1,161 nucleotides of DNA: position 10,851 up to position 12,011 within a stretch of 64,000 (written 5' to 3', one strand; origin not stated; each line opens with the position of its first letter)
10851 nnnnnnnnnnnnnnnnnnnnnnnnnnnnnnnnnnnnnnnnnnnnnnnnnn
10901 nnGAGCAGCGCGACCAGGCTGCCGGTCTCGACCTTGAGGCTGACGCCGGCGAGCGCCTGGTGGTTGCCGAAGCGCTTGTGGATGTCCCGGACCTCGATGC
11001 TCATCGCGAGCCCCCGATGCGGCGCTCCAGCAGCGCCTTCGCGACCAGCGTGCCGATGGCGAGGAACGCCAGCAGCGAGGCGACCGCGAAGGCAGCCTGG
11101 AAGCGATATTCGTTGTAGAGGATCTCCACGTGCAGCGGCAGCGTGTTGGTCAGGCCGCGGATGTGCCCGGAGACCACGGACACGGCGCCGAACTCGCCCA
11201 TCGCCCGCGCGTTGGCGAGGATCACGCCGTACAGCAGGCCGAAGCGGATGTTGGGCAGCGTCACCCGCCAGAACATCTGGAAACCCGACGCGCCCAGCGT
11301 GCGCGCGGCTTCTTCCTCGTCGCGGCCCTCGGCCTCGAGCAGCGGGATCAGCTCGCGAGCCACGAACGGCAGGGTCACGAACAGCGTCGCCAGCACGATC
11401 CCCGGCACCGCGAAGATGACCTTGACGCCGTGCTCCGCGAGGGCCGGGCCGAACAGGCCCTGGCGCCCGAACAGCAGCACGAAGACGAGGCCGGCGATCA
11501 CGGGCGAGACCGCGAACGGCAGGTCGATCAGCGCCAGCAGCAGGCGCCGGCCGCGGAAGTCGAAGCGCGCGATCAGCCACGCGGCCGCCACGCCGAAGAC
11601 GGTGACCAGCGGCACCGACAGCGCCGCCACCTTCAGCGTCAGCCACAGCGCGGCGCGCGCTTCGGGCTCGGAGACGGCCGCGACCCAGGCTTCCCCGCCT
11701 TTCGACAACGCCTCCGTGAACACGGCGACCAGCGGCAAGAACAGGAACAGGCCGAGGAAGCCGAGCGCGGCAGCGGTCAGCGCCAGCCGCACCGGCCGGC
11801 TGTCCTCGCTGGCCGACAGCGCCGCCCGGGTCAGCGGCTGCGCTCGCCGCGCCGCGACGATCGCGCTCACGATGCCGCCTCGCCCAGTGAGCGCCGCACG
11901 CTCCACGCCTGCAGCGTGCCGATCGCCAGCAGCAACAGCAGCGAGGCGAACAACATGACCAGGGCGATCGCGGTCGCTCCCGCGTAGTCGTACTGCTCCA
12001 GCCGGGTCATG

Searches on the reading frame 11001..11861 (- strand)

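Call 67: search_protein_families(library=pfam, proteins=[window:11001-11861:-], max_evalue=0.001)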
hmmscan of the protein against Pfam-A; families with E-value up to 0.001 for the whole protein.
window:11001-11861:- (286 aa): 1 family
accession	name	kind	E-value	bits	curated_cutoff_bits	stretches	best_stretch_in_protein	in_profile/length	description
PF00528.27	BPD_transp_1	-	2.8e-14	53.7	26.4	1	90-282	5-182/184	Binding-protein-dependent transport system inner membrane component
